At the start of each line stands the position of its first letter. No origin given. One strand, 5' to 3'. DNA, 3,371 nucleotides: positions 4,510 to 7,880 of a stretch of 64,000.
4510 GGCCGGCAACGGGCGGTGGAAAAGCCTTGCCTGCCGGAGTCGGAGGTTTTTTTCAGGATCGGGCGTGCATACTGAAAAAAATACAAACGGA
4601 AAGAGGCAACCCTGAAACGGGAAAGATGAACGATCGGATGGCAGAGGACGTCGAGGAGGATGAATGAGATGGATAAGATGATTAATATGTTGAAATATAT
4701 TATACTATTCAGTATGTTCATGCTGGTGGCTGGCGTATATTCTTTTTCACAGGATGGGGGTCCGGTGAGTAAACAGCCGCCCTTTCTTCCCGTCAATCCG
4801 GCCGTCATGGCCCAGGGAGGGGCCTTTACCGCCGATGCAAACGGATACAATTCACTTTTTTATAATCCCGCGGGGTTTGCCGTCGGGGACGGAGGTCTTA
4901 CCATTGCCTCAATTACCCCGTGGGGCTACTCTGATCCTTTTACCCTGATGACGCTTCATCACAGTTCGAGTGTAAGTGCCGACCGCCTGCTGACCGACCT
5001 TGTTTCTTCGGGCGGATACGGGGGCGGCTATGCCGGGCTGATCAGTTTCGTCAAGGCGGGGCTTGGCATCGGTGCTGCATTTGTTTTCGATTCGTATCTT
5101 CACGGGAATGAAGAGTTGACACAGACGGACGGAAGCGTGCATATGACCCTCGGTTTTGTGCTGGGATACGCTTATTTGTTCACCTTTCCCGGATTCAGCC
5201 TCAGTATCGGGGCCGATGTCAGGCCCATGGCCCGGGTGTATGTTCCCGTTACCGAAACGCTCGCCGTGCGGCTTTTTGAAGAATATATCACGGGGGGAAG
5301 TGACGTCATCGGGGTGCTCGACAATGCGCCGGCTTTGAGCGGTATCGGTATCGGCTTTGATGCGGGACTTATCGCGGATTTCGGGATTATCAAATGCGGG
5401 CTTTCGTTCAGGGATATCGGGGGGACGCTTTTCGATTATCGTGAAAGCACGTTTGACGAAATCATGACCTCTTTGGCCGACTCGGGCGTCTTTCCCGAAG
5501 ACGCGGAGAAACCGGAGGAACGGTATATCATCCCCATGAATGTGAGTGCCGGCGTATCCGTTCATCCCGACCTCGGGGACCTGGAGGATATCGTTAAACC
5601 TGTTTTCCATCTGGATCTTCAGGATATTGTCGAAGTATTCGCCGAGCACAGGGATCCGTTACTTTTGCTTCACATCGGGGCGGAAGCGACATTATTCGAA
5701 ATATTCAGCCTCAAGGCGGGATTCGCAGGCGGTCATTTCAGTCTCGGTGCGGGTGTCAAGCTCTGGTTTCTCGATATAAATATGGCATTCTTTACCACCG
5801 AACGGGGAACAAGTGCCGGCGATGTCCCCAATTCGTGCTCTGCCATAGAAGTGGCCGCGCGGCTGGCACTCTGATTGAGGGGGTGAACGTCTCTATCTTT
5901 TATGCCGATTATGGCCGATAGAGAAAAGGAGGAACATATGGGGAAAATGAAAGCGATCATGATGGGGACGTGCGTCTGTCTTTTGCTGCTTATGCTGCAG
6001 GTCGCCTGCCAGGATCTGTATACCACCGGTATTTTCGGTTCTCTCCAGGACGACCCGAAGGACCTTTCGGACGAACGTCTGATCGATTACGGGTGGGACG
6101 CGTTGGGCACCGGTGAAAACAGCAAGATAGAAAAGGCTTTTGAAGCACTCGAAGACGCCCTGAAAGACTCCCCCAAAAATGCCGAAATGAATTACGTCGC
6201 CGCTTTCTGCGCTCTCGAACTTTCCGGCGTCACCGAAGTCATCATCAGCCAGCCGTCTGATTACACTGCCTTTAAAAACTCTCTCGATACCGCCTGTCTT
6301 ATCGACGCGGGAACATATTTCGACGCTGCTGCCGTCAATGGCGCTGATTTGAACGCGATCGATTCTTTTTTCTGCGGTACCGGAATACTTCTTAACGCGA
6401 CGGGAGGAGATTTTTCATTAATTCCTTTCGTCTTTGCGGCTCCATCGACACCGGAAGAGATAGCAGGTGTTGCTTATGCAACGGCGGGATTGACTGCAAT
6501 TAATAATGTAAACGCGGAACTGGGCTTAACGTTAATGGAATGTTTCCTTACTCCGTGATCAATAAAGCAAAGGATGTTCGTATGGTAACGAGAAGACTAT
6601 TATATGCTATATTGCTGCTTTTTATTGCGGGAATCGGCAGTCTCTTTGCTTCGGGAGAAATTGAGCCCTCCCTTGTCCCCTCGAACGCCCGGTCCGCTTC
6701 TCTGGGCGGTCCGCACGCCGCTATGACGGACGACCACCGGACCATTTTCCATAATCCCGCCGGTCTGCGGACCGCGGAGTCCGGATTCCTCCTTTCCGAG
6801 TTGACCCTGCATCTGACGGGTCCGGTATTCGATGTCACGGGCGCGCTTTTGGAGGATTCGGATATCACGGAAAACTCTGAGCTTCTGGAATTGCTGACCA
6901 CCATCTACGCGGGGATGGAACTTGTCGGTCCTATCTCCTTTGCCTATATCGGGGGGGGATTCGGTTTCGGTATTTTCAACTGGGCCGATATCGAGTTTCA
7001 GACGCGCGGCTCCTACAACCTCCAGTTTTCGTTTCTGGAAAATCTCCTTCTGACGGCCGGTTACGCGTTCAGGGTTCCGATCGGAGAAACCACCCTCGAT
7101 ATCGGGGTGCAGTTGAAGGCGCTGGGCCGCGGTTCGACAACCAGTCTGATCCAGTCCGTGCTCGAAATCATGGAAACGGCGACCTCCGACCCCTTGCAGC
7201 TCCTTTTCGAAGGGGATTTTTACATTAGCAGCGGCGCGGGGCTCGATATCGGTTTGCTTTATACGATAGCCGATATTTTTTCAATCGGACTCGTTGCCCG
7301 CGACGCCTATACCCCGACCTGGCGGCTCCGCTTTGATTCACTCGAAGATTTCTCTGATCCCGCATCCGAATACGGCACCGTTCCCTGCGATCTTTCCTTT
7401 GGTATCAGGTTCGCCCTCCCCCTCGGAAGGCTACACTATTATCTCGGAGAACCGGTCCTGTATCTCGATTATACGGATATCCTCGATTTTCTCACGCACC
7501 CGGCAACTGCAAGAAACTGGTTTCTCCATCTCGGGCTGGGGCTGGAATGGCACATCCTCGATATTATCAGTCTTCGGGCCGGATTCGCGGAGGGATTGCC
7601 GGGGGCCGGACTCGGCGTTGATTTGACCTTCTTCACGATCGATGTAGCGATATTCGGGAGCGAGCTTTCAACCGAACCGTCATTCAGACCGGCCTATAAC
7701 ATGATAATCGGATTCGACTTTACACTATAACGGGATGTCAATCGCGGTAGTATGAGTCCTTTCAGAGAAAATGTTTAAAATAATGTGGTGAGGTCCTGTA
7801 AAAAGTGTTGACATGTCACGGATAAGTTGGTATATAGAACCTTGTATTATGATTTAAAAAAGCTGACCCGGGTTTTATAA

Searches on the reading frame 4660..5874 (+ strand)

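Call 18: search_protein_families(library=pfam, proteins=[window:4660-5874:+], max_evalue=0.0001)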
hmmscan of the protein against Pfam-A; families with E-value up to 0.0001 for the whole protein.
window:4660-5874:+ (404 aa): 0 families

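Call 71: search_protein_families(library=ncbifam, proteins=[window:4660-5874:+], max_evalue=0.001)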
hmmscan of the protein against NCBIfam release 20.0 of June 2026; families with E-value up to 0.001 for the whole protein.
window:4660-5874:+ (404 aa): 1 family
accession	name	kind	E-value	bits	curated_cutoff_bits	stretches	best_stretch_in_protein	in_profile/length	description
NF033709.1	PorV_fam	subfamily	1.6e-07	31.3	90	0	233-382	152-311/326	PorV/PorQ family protein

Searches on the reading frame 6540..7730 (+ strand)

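Call 18: search_protein_families(library=pfam, proteins=[window:6540-7730:+], max_evalue=0.0001)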
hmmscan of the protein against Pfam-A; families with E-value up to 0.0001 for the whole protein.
window:6540-7730:+ (396 aa): 0 families

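Call 71: search_protein_families(library=ncbifam, proteins=[window:6540-7730:+], max_evalue=0.001)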
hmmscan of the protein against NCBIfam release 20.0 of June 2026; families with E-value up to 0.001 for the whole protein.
window:6540-7730:+ (396 aa): 2 families
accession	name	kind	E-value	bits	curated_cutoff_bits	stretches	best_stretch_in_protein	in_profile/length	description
NF033709.1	PorV_fam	subfamily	3.2e-07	30.2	90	0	46-82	9-45/326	PorV/PorQ family protein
NF033711.1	T9SS_PorQ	equivalog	9.1e-05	21.6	220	0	46-79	31-65/335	type IX secretion system protein PorQ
